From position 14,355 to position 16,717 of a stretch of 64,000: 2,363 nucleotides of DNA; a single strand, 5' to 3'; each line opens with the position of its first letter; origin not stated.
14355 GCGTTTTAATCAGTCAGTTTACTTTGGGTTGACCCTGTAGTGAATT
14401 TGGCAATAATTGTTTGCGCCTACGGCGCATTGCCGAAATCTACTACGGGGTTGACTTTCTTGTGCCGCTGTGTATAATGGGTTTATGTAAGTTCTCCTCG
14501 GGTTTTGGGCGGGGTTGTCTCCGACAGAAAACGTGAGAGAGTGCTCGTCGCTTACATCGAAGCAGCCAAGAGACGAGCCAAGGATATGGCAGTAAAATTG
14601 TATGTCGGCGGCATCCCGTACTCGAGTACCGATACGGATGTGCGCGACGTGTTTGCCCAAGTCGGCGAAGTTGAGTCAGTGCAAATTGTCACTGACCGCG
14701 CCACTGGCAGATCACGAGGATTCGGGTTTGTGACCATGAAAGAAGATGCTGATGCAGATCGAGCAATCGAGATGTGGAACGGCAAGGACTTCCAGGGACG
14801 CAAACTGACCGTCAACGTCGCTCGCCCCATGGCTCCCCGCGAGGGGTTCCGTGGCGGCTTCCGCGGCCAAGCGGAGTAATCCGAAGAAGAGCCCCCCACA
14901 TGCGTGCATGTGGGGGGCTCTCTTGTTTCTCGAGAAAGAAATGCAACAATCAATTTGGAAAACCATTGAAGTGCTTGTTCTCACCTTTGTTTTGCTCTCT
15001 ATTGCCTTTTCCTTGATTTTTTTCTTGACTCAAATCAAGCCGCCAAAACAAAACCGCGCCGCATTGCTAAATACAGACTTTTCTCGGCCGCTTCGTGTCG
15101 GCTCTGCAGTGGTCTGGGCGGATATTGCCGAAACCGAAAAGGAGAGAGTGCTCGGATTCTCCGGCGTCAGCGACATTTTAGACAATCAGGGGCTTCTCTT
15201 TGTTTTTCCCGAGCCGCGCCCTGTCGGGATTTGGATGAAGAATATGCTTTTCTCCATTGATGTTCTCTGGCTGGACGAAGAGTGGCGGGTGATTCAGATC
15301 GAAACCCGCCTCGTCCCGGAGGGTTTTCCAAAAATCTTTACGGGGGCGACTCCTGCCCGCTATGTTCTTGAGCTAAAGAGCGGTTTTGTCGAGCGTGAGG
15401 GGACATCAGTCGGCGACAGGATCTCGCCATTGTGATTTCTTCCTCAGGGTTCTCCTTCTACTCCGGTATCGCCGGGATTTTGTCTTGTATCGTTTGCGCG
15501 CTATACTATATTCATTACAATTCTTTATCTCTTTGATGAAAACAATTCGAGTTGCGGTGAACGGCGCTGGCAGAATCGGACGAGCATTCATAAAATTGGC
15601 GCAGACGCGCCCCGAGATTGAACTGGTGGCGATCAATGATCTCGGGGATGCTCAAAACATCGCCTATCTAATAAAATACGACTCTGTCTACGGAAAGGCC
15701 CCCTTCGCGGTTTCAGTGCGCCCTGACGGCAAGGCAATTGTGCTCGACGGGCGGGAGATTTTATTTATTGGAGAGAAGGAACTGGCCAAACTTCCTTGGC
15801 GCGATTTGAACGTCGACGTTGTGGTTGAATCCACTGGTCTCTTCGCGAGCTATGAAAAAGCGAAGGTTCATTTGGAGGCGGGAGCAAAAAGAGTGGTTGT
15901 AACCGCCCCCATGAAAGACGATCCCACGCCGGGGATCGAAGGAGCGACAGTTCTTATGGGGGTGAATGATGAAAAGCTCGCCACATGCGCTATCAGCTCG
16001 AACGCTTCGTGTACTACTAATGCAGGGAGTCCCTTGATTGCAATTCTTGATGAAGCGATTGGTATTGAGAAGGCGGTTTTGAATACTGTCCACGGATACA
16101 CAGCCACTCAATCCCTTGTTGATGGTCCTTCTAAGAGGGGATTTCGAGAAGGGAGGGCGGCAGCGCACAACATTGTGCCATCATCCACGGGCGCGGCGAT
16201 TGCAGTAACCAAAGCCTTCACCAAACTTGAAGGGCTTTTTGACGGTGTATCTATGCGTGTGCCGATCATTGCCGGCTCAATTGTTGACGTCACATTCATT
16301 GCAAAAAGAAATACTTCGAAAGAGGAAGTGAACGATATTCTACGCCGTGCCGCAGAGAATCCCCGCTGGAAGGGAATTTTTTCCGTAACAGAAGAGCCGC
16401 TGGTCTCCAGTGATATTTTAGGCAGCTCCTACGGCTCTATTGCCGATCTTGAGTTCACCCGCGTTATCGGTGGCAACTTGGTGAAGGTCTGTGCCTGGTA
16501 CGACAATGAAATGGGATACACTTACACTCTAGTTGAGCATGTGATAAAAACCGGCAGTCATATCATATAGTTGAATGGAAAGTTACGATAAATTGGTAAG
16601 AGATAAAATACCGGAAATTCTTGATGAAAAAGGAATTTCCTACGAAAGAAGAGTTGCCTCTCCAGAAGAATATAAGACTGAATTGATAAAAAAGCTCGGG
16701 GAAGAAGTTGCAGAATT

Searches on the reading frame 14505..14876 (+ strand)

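Call 66: search_protein_families(library=pfam, proteins=[window:14505-14876:+], max_evalue=0.01)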
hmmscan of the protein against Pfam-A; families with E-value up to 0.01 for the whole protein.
window:14505-14876:+ (124 aa): 1 family
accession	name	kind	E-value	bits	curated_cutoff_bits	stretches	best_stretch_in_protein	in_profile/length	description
PF00076.28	RRM_1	-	9.2e-22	77.1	20.7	1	32-101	1-69/70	RNA recognition motif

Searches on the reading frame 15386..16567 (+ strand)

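Call 46: search_protein_families(library=pfam, proteins=[window:15386-16567:+], max_evalue=0.01)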
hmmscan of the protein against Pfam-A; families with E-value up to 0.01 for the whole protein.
window:15386-16567:+ (394 aa): 3 families
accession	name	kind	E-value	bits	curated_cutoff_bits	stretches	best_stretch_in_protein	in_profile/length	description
PF02800.25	Gp_dh_C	-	6e-49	166.1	24.4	1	216-372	3-158/158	Glyceraldehyde 3-phosphate dehydrogenase, C-terminal domain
PF00044.30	Gp_dh_N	-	3.4e-31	108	31.7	1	54-155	1-100/101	Glyceraldehyde 3-phosphate dehydrogenase, NAD binding domain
PF01113.26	DapB_N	-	4.8e-05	23.9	25.6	1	54-89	1-37/124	Dihydrodipicolinate reductase, N-terminus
